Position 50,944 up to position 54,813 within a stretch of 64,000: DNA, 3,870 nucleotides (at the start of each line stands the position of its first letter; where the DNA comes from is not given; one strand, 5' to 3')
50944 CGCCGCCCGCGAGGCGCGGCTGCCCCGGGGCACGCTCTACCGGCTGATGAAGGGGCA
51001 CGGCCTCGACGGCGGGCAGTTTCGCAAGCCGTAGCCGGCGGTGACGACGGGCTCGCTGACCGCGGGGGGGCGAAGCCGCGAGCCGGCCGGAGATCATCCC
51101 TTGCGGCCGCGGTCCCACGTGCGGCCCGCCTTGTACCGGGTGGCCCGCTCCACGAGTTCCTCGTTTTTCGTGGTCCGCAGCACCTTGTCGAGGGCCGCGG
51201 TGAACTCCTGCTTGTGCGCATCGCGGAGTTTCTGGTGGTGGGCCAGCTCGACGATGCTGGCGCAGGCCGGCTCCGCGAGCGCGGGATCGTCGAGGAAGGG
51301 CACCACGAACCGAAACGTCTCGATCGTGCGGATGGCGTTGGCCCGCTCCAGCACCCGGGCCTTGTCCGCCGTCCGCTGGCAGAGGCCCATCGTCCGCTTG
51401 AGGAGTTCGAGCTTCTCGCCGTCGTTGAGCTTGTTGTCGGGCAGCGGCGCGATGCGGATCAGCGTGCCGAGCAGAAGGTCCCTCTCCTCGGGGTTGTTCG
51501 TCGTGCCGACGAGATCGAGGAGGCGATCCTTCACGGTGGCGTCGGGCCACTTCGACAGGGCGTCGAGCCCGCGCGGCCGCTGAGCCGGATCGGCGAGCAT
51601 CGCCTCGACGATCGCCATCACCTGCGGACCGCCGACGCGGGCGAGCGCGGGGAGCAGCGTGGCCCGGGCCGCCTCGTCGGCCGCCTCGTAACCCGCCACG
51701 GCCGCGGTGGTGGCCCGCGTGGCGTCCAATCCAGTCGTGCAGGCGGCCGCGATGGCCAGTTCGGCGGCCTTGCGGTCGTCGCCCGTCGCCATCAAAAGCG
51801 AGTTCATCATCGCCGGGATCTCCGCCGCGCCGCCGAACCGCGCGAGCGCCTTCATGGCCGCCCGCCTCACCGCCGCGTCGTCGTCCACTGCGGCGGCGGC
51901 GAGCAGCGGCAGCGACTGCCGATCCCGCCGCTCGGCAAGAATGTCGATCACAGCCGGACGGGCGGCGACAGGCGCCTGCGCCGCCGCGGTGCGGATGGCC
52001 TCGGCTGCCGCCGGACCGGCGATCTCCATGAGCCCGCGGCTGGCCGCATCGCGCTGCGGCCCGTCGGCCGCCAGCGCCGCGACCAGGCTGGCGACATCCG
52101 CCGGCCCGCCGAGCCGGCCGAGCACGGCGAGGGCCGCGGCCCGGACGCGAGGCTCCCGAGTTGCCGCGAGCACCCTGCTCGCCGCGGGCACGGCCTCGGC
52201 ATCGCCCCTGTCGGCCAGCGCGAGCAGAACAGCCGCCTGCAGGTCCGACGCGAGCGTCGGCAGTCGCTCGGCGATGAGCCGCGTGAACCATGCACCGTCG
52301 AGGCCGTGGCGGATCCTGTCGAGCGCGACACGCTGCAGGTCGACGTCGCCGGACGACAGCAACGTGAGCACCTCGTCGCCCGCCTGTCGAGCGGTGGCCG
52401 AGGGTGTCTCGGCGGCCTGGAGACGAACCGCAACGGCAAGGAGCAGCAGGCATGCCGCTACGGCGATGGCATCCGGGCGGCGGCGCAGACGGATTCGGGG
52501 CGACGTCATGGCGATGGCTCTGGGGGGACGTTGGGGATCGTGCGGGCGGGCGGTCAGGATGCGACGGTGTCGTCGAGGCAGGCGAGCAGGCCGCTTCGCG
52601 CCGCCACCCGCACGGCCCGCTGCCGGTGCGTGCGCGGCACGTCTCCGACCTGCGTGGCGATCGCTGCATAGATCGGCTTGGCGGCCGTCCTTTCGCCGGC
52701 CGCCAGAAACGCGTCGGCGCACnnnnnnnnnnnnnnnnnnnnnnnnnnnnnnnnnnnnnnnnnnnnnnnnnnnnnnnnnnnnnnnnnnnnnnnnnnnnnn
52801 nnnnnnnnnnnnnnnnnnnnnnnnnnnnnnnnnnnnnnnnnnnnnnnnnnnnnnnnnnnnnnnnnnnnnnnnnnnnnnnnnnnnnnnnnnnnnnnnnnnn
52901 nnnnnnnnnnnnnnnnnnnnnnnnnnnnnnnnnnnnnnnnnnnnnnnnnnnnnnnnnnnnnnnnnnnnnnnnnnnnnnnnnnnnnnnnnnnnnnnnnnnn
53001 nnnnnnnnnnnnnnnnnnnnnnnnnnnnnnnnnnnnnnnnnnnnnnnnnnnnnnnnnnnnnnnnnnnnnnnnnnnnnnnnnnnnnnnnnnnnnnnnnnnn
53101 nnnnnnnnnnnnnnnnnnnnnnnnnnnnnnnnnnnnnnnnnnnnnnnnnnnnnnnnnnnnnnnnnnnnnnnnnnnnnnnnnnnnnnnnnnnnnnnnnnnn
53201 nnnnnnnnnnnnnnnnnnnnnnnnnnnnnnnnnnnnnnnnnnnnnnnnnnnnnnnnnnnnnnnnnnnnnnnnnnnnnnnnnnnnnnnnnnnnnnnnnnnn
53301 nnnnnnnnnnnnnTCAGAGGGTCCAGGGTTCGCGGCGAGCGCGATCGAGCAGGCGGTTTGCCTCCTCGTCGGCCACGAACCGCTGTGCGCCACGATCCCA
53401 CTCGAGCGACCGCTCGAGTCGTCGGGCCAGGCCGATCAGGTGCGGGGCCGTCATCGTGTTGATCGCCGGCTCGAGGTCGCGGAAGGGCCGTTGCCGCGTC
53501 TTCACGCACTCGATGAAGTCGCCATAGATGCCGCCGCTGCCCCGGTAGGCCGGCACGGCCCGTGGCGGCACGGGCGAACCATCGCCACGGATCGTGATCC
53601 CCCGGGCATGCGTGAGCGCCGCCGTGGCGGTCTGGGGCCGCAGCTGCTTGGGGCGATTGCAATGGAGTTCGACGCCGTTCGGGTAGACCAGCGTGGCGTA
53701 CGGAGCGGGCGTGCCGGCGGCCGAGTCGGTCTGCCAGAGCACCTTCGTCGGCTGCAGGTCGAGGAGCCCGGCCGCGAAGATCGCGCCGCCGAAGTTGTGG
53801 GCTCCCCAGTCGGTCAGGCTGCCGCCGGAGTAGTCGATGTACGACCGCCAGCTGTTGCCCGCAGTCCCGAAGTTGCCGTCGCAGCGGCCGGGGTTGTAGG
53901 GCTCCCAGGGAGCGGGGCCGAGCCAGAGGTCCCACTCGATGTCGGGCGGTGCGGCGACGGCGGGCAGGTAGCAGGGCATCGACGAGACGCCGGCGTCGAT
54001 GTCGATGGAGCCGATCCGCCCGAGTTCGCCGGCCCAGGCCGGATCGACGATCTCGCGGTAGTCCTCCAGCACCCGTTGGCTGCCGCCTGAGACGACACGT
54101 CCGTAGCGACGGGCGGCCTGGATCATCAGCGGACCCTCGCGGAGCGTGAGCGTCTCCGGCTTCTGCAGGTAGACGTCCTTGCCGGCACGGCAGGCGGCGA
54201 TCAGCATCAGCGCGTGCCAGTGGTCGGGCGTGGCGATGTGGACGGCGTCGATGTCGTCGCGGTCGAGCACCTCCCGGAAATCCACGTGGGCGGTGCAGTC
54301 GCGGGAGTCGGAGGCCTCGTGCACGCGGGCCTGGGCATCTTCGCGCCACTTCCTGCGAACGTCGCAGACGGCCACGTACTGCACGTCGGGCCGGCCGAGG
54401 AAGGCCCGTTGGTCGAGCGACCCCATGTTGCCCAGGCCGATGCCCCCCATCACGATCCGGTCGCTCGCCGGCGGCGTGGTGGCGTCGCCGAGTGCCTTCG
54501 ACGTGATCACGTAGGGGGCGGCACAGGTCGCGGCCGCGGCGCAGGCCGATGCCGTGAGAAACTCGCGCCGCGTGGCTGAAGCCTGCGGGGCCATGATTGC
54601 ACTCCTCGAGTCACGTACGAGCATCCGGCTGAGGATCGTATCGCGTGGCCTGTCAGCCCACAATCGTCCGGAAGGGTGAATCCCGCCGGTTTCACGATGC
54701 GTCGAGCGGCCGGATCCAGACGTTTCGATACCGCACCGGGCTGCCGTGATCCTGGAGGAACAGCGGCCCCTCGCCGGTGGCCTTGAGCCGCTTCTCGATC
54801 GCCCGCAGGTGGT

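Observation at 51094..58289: Exported uronate/oxidative-glycan cluster: CE15-DUF1080 fusion, Tat oxidoreductase, two HEAT proteins and a divergent Tat-signal enolase-superfamily enzyme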

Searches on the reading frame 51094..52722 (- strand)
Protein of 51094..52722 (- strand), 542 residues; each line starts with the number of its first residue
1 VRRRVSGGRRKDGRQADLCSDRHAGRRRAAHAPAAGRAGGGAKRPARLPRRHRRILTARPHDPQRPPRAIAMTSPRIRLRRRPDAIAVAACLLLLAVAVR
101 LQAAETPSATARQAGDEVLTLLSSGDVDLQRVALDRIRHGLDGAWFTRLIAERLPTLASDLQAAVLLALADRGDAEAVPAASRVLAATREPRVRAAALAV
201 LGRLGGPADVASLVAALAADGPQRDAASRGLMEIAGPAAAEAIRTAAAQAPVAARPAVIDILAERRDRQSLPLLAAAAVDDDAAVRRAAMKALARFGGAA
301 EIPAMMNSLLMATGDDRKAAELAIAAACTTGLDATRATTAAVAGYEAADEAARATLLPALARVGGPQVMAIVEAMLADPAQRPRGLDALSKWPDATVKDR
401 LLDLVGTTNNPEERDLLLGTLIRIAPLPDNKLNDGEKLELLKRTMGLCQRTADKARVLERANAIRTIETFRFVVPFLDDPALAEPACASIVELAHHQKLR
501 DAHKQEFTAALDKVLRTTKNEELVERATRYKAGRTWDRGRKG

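Call 3: search_protein_families(library=pfam, proteins=[window:51094-52722:-], max_evalue=0.01)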
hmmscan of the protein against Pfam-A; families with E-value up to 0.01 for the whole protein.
window:51094-52722:- (542 aa): 2 families
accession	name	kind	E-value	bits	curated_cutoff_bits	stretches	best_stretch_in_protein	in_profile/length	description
PF13646.12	HEAT_2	-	2.8e-16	60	27.7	2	250-324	12-87/88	HEAT repeats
PF11838.14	ERAP1_C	-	0.002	18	38.2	0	314-409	121-228/318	ERAP1-like C-terminal domain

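Call 4: search_protein_families(library=ncbifam, proteins=[window:51094-52722:-], max_evalue=0.01)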
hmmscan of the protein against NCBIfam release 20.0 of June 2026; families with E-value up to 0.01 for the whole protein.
window:51094-52722:- (542 aa): 1 family
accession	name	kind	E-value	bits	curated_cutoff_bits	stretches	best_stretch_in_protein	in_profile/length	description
NF045915.1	PhycobilmeDegNblB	equivalog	2.6e-06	27.1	300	1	231-309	123-200/214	phycobilisome degradation protein NblB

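Call 35: search_solved_structures(query=window:51094-52509:-, max_evalue=0.1)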
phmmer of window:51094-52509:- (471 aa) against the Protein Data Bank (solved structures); distinct sequences matched with E-value up to 0.1: 20.
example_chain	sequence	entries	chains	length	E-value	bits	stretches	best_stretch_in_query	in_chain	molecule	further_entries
9sah_A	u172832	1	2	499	6.8e-15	58.5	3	121-235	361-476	E4-NB2 synthetic fusion protein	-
6fsq_A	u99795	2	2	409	2.4e-13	53.4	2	97-249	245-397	alphaRep A3_bGFPD | A3_bGFPD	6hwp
6ft5_A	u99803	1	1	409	5.1e-13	52.3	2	91-249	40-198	alphaRep A3_A3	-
4zv6_A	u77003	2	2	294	1.4e-08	37.7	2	97-249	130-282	AlphaRep-7 | alpha-Rep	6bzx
4xl5_C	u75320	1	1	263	1.6e-08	37.5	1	94-309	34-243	bGFP-A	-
6gwc_C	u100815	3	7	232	4.2e-08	36.1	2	119-249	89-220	iE5 ALPHAREP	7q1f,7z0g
3ltj_A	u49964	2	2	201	7.3e-07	32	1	91-249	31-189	AlphaRep-4 | bA3-2: binder of A3 protein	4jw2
3ltm_A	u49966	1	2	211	1.5e-06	31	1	91-249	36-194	Alpha-Rep4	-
8aw4_A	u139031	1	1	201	4.7e-06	29.3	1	95-249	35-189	ALPHAREP bB-E3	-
9t1m_A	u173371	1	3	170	1.2e-05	28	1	119-249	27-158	Alpha Rep E4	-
4xvp_D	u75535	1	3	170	2.1e-05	27.2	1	120-249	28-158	BGFP-C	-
6gx7_E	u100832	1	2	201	3.1e-05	26.6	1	97-249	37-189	iiiA5 ALPHAREP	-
8aw4_B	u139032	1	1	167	4.7e-05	26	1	97-218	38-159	ALPHAREP bGFPD-YY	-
5dcq_A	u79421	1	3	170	4.7e-05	26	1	122-249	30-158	artificial repeat proteins (alphaREP3)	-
6gwd_G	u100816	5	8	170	0.00016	24.3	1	119-249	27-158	iiH5 ALPHAREP | iih5 Alpha Repeating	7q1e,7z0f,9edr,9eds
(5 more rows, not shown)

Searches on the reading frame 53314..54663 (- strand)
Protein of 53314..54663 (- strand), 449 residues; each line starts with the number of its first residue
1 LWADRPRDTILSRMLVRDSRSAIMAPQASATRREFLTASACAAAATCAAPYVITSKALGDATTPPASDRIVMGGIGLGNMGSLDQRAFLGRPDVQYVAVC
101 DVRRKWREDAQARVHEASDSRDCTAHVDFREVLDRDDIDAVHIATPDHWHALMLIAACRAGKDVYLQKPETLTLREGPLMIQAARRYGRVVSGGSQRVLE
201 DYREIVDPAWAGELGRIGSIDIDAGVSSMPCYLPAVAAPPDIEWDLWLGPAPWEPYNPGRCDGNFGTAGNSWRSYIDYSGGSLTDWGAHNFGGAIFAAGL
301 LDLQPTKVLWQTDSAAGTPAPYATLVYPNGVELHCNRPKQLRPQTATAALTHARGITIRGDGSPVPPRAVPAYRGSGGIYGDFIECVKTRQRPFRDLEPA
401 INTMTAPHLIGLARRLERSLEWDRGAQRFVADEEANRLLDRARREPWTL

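Call 3: search_protein_families(library=pfam, proteins=[window:53314-54663:-], max_evalue=0.01)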
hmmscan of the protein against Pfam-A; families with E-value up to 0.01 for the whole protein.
window:53314-54663:- (449 aa): 2 families
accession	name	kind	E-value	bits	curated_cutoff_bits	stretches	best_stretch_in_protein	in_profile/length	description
PF19051.5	GFO_IDH_MocA_C2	-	3e-21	76.5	23.3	1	233-448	43-253/254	Oxidoreductase family, C-terminal alpha/beta domain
PF01408.29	GFO_IDH_MocA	-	1.3e-14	55.3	24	1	75-192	6-117/120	Oxidoreductase family, NAD-binding Rossmann fold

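Call 4: search_protein_families(library=ncbifam, proteins=[window:53314-54663:-], max_evalue=0.01)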
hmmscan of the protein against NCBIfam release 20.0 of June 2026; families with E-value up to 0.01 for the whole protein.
window:53314-54663:- (449 aa): 9 families
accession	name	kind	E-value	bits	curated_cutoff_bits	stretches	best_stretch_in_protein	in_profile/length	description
NF058561.1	BT_2158_fam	equivalog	1.3e-34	119.6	750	1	31-324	1-279/487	glycoside 3-dehydrogenase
TIGR04380.1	myo_inos_iolG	equivalog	1.2e-14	54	355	1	72-222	4-150/330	inositol 2-dehydrogenase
NF040723.1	UDP-GlcNAcDh_Arch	equivalog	7.3e-13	48.7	450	1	72-195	3-118/302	UDP-N-acetylglucosamine 3-dehydrogenase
NF052479.1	LevoglcsnDh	equivalog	2.6e-11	42.8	650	1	71-189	5-125/386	levoglucosan dehydrogenase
NF008607.0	PRK11579.1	subfamily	1.1e-05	24.6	330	1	121-196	48-123/346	oxidoreductase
NF052679.1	InsChiInosDhIolG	equivalog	1.4e-05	24.2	540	1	94-192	28-122/343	bifunctional inositol 2-dehydrogenase/D-chiro-inositol 1-dehydrogenase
NF041392.1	XylDh_Gfo6_Halo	equivalog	0.00072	18.4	350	1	112-185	56-130/350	D-xylose 1-dehydrogenase Gfo6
NF007574.0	PRK10206.1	equivalog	0.002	17.3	352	1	118-201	46-129/345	oxidoreductase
TIGR01409.1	TAT_signal_seq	domain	0.0091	16.3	16.7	0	31-49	2-20/29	twin-arginine translocation signal domain-containing protein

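Call 34: search_solved_structures(query=window:53314-54594:-, max_evalue=0.001, show_alignments=1)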
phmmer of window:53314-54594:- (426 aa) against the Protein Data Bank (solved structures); distinct sequences matched with E-value up to 0.001: 45.
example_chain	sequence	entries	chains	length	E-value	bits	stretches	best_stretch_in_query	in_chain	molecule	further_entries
8tdf_A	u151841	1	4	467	4.8e-23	84.8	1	43-320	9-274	Dehydrogenase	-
8tdh_A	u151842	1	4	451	5.4e-22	81.3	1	46-320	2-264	Predicted dehydrogenases and related proteins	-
9m3d_B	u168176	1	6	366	2.4e-13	52.8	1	50-194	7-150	DgpA1 from W974-1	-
7xr9_A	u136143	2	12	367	8.4e-12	47.7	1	48-194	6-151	DgpA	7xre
4gqa_A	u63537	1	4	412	8.5e-10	41.1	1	45-165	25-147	NAD binding Oxidoreductase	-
4h3v_A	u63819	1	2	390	3.4e-09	39.1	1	48-197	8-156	Oxidoreductase domain protein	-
7wzd_A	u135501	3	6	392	7.5e-09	38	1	46-194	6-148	4,5-dihydroxyphthalate dehydrogenase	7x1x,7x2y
4fb5_A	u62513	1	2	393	1.5e-08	37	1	100-200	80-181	Probable oxidoreductase protein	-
3moi_A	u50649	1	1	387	2.6e-08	36.2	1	48-195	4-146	Probable dehydrogenase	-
6a3f_A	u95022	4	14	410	3.5e-08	35.8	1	47-162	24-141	Putative dehydrogenase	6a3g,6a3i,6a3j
3e18_A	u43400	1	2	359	8.8e-08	34.5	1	86-166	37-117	oxidoreductase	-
3c1a_A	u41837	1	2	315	1.3e-07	33.9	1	99-189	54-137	Putative oxidoreductase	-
2glx_A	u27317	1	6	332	1.4e-07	33.8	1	106-193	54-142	1,5-anhydro-D-fructose reductase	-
3ec7_A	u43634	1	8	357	2.8e-07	32.8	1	49-193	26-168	Putative Dehydrogenase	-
9m37_A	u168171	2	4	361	4.7e-07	32.1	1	49-194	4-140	P581a DgpA2 and isoorientin complex structure | Gfo/Idh/MocA family protein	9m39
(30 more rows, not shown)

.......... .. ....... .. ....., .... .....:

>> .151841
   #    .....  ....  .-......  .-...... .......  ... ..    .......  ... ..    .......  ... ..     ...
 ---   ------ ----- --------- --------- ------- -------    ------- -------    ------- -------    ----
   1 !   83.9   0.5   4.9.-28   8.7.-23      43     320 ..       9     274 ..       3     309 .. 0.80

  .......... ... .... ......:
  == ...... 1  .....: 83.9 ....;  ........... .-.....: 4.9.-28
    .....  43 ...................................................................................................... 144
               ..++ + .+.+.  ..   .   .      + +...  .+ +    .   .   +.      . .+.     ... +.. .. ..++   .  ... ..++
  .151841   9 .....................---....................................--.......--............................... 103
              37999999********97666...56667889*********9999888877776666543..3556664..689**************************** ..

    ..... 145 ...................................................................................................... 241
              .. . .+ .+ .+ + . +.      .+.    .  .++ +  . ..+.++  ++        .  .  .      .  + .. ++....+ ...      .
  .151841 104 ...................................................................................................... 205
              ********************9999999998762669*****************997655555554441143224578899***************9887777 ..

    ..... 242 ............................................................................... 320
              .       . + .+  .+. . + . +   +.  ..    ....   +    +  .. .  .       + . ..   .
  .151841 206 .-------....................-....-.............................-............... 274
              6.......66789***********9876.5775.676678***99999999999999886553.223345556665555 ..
